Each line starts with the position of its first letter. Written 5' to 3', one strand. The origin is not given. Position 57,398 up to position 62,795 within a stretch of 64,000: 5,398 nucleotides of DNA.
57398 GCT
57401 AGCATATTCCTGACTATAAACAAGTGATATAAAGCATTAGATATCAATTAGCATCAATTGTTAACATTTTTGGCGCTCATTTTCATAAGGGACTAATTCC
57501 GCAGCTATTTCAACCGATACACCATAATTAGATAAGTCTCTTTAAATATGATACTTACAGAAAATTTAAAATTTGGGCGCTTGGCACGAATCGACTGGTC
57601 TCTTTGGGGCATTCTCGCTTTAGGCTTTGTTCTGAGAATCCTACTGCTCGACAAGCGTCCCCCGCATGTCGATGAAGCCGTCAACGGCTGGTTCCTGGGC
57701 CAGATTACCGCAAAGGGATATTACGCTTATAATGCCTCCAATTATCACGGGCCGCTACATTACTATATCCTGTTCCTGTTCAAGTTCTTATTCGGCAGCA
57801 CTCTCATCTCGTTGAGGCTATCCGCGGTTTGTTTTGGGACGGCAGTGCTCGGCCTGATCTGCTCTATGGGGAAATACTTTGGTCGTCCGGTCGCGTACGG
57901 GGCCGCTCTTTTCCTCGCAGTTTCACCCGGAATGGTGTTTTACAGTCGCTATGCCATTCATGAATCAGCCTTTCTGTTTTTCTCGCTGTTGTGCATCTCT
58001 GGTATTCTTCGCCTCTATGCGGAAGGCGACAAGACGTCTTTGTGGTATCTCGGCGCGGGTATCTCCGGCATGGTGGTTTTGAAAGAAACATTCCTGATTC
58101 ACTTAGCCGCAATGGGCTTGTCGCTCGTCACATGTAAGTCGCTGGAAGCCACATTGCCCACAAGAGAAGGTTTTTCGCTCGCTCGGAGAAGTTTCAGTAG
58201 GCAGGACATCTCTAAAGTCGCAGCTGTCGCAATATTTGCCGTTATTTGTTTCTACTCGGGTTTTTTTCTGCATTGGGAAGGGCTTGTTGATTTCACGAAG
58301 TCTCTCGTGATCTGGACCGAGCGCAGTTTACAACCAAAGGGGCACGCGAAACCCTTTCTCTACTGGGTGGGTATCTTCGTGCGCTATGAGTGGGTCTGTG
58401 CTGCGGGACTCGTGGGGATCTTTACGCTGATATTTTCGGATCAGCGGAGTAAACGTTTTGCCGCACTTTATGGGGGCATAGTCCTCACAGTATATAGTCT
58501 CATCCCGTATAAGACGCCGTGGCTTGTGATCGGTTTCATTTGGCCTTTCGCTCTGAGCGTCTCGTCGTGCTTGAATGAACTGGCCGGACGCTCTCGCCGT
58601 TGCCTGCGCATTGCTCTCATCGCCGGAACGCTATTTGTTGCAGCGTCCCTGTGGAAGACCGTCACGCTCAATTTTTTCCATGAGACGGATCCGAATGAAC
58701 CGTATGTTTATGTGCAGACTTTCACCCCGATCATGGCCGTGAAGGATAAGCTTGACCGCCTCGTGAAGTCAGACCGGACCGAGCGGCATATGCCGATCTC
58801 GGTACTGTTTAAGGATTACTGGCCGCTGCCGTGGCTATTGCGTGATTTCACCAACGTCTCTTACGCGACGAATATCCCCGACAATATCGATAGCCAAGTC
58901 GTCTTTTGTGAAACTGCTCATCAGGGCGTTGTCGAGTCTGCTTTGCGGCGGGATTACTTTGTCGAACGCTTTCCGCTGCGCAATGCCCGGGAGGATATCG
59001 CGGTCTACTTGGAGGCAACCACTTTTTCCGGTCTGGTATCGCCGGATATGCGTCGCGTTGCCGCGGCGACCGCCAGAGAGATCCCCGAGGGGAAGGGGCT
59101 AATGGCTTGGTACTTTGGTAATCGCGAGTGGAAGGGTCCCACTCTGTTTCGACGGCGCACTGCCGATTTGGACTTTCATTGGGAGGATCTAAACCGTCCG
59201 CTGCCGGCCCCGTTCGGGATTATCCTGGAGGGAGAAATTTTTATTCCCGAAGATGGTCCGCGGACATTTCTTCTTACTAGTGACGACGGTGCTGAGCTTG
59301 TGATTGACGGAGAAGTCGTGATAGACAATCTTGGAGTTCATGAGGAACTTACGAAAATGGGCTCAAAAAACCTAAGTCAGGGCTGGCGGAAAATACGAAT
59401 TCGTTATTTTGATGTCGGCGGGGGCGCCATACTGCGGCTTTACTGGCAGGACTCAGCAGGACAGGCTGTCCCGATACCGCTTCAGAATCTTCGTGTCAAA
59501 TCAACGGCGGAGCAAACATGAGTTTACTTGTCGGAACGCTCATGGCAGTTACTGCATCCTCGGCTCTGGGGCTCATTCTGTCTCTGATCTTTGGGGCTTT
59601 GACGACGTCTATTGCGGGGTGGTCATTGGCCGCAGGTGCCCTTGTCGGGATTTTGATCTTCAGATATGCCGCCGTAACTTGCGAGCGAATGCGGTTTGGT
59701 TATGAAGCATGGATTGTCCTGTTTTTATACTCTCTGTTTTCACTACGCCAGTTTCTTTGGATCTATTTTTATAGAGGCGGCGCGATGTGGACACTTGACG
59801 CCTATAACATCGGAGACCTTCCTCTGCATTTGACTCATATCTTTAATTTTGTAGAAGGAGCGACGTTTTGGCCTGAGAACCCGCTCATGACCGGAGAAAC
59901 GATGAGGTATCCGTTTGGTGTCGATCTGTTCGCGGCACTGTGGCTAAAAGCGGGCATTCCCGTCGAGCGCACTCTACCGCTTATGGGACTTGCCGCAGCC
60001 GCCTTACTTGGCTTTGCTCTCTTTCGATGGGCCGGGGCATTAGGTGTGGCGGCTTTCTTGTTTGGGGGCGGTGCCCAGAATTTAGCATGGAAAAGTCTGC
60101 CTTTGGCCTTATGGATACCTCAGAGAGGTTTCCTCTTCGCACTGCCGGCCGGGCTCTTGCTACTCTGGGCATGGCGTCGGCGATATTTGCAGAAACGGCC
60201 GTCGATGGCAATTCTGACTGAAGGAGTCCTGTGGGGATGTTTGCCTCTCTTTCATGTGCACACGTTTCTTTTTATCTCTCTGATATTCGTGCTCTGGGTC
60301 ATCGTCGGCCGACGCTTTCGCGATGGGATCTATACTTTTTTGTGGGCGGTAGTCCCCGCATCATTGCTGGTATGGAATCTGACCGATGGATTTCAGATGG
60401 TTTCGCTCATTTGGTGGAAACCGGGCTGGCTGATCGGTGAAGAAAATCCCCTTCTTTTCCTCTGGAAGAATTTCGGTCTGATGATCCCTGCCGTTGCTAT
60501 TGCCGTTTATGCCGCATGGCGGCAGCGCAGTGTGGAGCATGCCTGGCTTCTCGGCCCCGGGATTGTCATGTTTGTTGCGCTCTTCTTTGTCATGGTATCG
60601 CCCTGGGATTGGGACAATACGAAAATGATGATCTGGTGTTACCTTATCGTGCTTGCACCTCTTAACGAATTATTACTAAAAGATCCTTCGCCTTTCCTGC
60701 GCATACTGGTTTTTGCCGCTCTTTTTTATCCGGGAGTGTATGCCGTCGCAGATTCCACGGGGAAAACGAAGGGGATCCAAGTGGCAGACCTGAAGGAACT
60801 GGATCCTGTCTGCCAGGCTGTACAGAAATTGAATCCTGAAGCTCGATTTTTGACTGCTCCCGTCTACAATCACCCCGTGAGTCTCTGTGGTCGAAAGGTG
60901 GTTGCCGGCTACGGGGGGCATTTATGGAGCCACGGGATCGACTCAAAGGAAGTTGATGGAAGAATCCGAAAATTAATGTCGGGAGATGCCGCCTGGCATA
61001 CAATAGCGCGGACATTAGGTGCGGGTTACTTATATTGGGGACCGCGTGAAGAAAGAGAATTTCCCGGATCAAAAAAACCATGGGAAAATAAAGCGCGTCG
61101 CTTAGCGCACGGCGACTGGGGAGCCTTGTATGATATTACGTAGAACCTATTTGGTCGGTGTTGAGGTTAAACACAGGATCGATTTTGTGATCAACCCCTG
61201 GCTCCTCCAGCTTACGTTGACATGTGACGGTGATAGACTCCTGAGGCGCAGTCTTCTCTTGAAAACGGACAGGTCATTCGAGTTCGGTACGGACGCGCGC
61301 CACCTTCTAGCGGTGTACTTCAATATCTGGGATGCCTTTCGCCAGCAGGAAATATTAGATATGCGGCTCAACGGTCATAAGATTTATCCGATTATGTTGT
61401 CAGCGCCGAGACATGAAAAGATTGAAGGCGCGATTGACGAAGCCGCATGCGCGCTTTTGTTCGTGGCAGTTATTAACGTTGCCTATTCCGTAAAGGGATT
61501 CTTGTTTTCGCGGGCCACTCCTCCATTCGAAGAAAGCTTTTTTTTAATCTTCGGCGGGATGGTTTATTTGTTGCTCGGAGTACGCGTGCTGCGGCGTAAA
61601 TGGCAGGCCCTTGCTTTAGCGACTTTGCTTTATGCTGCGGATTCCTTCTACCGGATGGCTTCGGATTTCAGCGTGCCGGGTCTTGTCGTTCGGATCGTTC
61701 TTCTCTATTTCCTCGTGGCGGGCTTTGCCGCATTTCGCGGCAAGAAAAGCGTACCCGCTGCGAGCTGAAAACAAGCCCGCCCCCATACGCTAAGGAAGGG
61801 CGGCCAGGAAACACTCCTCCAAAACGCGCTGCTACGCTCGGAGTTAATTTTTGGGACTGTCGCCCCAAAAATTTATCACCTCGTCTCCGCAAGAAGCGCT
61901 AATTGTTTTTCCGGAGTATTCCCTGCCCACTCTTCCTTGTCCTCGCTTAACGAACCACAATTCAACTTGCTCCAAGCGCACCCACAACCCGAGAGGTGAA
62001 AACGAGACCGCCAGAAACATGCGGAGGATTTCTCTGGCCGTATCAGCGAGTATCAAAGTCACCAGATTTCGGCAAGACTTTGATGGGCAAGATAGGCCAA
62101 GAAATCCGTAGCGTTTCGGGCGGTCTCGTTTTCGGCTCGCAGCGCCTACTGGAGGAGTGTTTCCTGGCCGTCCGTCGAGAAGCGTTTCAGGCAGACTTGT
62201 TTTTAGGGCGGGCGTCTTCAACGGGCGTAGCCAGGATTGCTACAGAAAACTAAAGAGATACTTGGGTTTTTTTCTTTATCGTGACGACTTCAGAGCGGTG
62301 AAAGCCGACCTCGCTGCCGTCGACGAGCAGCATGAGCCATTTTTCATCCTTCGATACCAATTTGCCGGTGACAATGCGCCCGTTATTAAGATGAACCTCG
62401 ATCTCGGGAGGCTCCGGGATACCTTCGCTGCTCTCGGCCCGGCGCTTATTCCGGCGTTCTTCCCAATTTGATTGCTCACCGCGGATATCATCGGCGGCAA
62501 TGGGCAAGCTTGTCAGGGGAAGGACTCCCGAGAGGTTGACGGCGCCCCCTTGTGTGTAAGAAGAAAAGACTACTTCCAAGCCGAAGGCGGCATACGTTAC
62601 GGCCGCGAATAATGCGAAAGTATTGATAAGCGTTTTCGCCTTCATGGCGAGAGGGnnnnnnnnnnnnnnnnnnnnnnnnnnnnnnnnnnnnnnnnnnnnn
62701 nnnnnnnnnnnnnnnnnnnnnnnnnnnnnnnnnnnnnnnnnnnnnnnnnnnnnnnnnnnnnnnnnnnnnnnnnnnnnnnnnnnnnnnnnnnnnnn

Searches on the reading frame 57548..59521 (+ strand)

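Call 29: search_protein_families(library=pfam, proteins=[window:57548-59521:+], max_evalue=0.01)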
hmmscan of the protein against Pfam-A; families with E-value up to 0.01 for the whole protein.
window:57548-59521:+ (657 aa): 3 families
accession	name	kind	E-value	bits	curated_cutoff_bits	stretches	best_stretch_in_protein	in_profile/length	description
PF07691.17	PA14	-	7.3e-14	52.2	24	1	517-644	4-144/147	PA14 domain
PF13231.12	PMT_2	-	1.4e-08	35.6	26.1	1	67-196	2-132/160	Dolichyl-phosphate-mannose-protein mannosyltransferase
PF02366.24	PMT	-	2.8e-05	24.3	22.7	1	78-194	74-195/245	Dolichyl-phosphate-mannose-protein mannosyltransferase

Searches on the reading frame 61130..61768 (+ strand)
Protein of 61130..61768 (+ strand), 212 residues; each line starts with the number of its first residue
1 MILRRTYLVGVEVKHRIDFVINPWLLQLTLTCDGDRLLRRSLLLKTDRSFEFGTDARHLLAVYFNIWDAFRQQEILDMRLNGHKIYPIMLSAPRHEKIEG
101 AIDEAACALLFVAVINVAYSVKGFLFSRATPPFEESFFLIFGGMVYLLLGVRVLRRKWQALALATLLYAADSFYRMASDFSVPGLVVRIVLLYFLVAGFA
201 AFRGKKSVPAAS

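Call 16: find_encoding_contigs(protein=window:61130-61768:+, flank=10000, max_places=10)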
Protein window:61130-61768:+ (212 aa): 1 contig read that carries it; 1 place shown.
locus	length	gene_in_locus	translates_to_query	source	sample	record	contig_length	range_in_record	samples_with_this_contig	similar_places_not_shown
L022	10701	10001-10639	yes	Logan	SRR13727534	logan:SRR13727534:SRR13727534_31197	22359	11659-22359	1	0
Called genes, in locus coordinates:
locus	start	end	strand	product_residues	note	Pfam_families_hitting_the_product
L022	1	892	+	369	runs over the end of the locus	PF00437:T2SSE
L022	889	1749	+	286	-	PF00149:Metallophos, PF12850:Metallophos_2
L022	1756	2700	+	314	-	PF00781:DAGK_cat, PF19279:YegS_C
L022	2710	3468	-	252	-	PF01790:LGT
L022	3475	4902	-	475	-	PF13400:Tad (weak)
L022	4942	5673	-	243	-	-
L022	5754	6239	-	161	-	PF07811:TadE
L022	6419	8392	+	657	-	PF13231:PMT_2, PF07691:PA14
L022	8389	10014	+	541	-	-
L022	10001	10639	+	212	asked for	-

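Call 29: search_protein_families(library=pfam, proteins=[window:61130-61768:+], max_evalue=0.01)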
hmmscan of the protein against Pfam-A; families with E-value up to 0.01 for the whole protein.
window:61130-61768:+ (212 aa): 0 families

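Call 37: find_homologous_proteins(query=window:61130-61765:+, max_evalue=0.001)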
Query window:61130-61765:+ (212 aa): 1 proteins with E <= 0.001 among 792 candidates.
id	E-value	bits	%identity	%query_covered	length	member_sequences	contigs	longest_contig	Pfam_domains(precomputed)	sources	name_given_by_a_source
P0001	3.7e-134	463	100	100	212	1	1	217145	-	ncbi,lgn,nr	ncbi:MAG: hypothetical protein Q8R76_05625 [Candidatus Omnitrophota bacterium]|nr:hypothetical prote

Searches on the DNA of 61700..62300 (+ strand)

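Call 41: search_rna_families(source=window, start=61700, end=62300, threshold=evalue, max_evalue=1)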
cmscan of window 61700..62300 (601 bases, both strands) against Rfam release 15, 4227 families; matches with E-value up to 1: 1.
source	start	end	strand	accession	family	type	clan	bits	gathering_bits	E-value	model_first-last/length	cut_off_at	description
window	61994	62137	+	RF04104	MIR918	Gene; miRNA;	-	20.6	268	0.24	1-265/265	no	MIR918 microRNA precursor family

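Call 57: search_dna_similar(query=window:61750-62230:+, collection=phages, mode=distant, max_evalue=0.01)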
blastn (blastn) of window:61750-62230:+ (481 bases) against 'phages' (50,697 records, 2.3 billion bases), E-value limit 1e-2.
No match.

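Call 68: search_with_rna_model(model_id=R1, source=window, start=61740, end=61990, filters=off, max_evalue=10, show_alignments=2)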
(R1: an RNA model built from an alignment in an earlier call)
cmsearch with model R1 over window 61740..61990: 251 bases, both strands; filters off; matches with E-value up to 10: 7.
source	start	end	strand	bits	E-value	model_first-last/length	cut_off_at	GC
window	61787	61941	+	12.7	0.0037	1-148/148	no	0.52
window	61789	61827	-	8.7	0.031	1-148/148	no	0.59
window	61841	61884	-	2.6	0.8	1-148/148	no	0.41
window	61886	61917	-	1.5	1.5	1-148/148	no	0.47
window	61762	61780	-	-0.6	4.5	1-148/148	no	0.58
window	61760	61783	+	-0.7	4.7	1-148/148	no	0.67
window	61950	61963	+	-1.6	7.6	1-148/148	no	0.43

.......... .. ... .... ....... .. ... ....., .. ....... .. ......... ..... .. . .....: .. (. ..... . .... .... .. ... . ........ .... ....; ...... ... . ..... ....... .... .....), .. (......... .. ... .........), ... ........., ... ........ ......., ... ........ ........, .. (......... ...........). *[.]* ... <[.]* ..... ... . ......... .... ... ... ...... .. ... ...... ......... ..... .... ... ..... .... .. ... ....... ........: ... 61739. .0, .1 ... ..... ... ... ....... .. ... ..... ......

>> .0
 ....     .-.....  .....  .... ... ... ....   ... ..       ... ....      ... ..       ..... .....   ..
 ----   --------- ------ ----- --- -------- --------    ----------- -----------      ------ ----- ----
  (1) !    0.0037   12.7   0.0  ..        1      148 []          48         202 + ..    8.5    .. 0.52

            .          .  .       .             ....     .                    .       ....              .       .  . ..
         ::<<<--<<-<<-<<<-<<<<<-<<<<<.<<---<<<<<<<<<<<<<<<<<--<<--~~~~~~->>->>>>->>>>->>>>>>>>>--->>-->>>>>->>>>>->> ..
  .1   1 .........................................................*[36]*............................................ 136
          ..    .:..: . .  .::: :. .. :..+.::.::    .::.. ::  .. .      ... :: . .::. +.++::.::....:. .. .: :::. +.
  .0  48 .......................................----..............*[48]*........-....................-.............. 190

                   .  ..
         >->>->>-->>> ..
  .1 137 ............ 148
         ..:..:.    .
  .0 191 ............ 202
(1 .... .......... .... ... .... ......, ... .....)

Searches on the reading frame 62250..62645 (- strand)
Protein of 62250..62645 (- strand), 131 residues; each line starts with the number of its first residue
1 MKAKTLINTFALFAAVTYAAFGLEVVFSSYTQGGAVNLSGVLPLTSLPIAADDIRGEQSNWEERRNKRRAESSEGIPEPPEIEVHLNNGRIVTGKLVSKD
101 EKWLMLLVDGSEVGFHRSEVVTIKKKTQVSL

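Call 17: find_encoding_contigs(protein=window:62250-62645:-, flank=10000, max_places=10)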
Protein window:62250-62645:- (131 aa): 1 contig read that carries it; 1 place shown.
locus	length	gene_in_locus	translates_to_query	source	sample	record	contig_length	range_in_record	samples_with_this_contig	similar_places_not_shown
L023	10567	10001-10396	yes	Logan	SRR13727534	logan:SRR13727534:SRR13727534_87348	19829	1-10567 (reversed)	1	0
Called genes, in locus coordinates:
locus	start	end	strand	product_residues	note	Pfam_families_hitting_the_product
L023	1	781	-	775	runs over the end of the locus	PF00989:PAS, PF08448:PAS_4 (faint), PF13426:PAS_9 (faint), PF00512:HisKA, PF02518:HATPase_c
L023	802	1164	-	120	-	PF00072:Response_reg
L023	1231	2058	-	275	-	PF00482:T2SSF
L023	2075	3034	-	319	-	PF00482:T2SSF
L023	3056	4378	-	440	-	PF00437:T2SSE, PF27713:UCP018868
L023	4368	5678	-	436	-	PF13614:AAA_31 (faint)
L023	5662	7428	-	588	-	PF13629:T2SS-T3SS_pil_N, PF00263:Secretin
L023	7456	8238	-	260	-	PF16976:RcpC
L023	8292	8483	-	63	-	-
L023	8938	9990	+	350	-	PF01594:AI-2E_transport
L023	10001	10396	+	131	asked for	-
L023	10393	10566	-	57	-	?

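Call 29: search_protein_families(library=pfam, proteins=[window:62250-62645:-], max_evalue=0.01)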
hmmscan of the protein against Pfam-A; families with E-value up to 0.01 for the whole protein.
window:62250-62645:- (131 aa): 0 families

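Call 50: list_cluster_members(proteins=[P0001, window:62250-62645:-, window:31202-31606:+])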
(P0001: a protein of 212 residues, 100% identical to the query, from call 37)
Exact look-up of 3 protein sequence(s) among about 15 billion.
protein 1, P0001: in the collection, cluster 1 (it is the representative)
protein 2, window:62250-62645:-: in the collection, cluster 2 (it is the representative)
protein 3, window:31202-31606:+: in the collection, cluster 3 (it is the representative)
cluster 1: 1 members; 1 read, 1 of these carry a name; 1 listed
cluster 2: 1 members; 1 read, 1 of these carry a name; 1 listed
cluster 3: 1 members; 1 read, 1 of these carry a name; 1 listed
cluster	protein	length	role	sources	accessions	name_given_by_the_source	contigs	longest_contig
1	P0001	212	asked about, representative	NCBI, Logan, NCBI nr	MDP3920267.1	MAG: hypothetical protein Q8R76_05625 [Candidatus Omnitrophota bacterium] | hypothetical protein [Candidatus Omnitrophota bacterium]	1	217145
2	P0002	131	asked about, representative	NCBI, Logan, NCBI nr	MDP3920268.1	MAG: hypothetical protein Q8R76_05630 [Candidatus Omnitrophota bacterium] | hypothetical protein [Candidatus Omnitrophota bacterium]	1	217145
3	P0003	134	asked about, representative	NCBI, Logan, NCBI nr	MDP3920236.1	MAG: peptide-methionine (R)-S-oxide reductase MsrB [Candidatus Omnitrophota bacterium] | peptide-methionine (R)-S-oxide reductase MsrB [Candidatus Omnitrophota bacterium]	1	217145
